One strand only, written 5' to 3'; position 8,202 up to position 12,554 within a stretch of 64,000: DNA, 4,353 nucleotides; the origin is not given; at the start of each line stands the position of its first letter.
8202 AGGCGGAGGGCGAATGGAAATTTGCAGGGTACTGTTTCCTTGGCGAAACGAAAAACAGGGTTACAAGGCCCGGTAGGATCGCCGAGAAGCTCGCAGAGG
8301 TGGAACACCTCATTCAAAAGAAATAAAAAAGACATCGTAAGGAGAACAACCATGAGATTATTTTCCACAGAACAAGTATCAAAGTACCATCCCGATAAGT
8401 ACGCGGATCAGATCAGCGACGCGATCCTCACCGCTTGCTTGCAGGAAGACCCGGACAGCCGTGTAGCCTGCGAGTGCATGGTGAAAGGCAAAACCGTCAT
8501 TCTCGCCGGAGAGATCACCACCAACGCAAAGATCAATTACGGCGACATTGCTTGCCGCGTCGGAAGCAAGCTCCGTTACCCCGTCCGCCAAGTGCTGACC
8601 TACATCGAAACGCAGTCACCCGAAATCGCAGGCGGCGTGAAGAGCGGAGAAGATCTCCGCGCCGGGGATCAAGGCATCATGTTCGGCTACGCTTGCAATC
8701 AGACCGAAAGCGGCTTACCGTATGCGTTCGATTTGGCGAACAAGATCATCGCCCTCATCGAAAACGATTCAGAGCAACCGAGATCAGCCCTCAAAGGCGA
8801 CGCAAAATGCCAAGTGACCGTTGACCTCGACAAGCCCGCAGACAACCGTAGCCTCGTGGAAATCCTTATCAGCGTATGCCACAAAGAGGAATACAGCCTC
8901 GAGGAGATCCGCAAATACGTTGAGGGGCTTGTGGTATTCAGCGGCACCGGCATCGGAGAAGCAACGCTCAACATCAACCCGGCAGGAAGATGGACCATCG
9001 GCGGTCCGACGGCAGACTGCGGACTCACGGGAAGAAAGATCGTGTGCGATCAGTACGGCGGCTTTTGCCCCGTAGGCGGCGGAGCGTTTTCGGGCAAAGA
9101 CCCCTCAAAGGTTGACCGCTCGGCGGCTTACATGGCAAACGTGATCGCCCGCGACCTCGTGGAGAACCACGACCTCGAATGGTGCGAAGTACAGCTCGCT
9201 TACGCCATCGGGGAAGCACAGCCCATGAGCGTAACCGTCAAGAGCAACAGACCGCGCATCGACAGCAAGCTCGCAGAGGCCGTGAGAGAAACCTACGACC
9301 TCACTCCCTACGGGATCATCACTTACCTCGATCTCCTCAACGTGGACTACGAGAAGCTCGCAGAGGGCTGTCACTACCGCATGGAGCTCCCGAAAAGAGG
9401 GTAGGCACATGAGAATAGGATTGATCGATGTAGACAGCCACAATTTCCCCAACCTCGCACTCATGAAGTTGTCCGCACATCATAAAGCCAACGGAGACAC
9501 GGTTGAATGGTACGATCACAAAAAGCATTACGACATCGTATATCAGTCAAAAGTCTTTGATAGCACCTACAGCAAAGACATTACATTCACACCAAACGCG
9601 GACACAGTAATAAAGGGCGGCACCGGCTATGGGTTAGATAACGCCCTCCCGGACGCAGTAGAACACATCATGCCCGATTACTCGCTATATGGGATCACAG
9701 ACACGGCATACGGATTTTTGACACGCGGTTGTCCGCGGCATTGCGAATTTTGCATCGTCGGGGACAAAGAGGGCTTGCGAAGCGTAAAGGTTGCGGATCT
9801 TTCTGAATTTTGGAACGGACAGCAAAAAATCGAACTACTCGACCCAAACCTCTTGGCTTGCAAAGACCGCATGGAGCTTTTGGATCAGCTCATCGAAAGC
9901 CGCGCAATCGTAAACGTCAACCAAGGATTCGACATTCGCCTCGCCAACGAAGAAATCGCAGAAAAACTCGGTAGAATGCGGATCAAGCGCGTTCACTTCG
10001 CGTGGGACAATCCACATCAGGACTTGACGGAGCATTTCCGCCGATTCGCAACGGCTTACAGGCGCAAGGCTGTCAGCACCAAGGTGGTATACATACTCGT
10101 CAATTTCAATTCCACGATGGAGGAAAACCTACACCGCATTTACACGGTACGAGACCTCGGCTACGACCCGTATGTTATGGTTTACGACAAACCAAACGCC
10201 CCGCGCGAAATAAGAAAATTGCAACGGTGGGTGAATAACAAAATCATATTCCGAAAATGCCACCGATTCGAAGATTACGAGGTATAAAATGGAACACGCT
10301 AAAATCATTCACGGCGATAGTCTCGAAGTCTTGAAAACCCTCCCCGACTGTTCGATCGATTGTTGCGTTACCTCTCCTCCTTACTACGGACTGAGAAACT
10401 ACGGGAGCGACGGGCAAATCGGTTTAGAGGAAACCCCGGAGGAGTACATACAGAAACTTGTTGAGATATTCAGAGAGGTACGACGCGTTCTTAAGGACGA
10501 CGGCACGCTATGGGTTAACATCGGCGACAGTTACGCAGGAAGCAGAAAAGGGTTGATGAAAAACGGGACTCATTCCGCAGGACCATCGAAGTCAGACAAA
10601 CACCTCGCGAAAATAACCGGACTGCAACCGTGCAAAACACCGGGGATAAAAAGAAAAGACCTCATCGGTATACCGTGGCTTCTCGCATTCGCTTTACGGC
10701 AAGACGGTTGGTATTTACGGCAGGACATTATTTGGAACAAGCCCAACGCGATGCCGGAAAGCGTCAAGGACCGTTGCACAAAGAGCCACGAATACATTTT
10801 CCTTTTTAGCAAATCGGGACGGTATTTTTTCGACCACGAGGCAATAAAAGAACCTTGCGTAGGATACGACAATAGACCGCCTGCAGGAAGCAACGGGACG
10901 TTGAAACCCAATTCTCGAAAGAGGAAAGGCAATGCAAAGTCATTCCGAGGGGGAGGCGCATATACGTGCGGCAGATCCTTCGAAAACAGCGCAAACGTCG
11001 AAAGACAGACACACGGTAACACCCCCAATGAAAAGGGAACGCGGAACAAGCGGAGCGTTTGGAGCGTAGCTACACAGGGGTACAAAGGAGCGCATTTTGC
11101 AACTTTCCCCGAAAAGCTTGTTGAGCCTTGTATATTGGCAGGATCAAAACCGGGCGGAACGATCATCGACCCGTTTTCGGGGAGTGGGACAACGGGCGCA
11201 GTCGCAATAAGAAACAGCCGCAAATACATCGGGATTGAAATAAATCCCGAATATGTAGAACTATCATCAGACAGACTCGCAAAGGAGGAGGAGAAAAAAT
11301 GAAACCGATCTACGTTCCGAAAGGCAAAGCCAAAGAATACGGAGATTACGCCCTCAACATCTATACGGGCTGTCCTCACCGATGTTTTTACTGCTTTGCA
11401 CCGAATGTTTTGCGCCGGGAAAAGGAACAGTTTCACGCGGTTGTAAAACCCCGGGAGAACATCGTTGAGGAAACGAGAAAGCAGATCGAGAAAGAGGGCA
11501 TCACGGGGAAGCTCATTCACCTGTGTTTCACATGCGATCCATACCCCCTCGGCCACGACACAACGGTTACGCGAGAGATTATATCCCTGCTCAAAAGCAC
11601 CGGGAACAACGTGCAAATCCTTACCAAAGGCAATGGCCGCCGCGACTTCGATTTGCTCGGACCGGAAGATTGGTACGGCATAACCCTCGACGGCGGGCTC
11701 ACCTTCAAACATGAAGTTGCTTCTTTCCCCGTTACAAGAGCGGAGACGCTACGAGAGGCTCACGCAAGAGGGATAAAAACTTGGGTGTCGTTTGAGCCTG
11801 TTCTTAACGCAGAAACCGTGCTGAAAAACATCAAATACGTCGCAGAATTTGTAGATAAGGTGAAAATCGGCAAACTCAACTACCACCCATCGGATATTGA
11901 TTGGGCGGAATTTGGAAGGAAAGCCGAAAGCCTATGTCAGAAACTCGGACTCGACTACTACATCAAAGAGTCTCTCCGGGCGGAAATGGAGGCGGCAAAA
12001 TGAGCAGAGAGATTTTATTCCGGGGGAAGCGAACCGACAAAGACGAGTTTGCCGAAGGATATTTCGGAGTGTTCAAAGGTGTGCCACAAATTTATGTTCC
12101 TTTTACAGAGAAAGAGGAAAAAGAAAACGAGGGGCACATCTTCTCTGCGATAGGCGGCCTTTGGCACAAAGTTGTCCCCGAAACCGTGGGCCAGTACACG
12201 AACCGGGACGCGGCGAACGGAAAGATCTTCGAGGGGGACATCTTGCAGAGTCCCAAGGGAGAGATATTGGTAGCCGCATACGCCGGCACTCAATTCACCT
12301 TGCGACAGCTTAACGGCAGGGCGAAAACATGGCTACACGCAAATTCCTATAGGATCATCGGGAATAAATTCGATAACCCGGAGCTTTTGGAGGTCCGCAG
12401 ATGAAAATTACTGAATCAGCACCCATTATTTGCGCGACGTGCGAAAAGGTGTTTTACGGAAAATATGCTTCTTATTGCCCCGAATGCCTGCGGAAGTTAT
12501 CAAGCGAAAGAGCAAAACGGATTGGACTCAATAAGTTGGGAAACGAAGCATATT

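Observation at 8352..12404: Translationally coupled metK - radical SAM - DNA methyltransferase - radical SAM operon: candidate SAM-fuelled nucleic-acid modification module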

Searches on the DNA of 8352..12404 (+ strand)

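Call 8: search_dna_similar(query=window:8352-12404:+, collection=phages, mode=distant, max_rows=25)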
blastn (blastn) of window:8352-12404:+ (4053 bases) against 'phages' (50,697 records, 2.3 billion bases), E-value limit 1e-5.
Records with a match: 115; places in all: 115; records where one place covers at least 80% of the query: 0.
Best place of each record, by identity: 80-90% 4; 60-80% 111.
By first word of the organism name: Mycobacterium 43; Streptococcus 13; Pseudomonas 11; Bacteriophage 7; Dickeya 6; Burkholderia 6; Faecalibacterium 4; Cyanophage 3; Serratia 3; Bordetella 2; and 12 more.
By host as written in the record: - 18; Mycobacterium smegmatis mc2 155 16; Mycobacterium smegmatis mc#155 7; Burkholderia sp. 6; Dickeya solani MK10 4; Faecalibacterium prausnitzii 4; Prochlorococcus NATL2A 3; Mycolicibacterium smegmatis 3; and 41 more.
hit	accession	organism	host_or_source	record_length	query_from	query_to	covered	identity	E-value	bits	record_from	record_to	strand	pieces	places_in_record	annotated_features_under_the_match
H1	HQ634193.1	Cyanophage P-RSM6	Prochlorococcus NATL2A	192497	2013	2514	9%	71.6%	2e-17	194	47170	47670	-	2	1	cytosine methyltransferase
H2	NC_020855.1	Cyanophage P-RSM6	Prochlorococcus NATL2A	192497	2013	2514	9%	71.6%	2e-17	194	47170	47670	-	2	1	DNA methyltransferase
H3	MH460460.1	Dickeya phage vB_DsoM_JA13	Dickeya solani MK10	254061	2013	2498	9%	71.4%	3e-21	176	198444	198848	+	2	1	putative DNA adenine methylase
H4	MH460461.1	Dickeya phage vB_DsoM_JA29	Dickeya solani MK10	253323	2025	2498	9%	71.9%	1e-18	177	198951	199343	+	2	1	putative DNA adenine methylase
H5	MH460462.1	Dickeya phage vB_DsoM_JA33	Dickeya solani MK10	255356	2025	2498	9%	71.9%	1e-18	177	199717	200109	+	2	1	putative DNA adenine methylase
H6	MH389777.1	Dickeya phage vB_DsoM_JA11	Dickeya solani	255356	2025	2498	9%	71.9%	1e-18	177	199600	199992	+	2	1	putative DNA adenine methylase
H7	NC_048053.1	Dickeya phage vB_DsoM_JA29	Dickeya solani MK10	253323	2025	2498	9%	71.9%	1e-18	177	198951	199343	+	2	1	DNA methyltransferase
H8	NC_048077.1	Dickeya phage vB_DsoM_JA11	Dickeya solani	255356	2025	2498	9%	71.9%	1e-18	177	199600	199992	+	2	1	DNA methyltransferase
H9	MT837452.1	Bacteriophage sp.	human fecal samples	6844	2303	2782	9%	71.4%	2e-23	180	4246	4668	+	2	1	record has no annotation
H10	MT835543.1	Bacteriophage sp.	human fecal samples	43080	2290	2483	5%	77.9%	3e-34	155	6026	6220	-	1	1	record has no annotation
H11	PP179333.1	Pseudomonas phage Cruim01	Pseudomonas syringae CC1557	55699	2304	2504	5%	73.6%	5e-25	124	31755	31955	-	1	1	DNA methyltransferase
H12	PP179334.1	Pseudomonas phage Aurca01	Pseudomonas syringae CC1557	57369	2304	2504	5%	73.6%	5e-25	124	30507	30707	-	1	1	DNA methyltransferase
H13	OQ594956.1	Pseudomonas phage vB_Pae_LESphi3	Pseudomonas aeruginosa LESB58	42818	2304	2501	5%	74.7%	9e-28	132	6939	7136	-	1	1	site-specific DNA-methyltransferase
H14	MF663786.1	Bordetella phage vB_BbrM_PHB04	Bordetella bronchiseptica 4715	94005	2304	2504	5%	72.6%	2e-22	115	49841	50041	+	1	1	site-specific DNA-methytransferase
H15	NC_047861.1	Bordetella phage vB_BbrM_PHB04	Bordetella bronchiseptica 4715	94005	2304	2504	5%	72.6%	2e-22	115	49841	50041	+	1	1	DNA methyltransferase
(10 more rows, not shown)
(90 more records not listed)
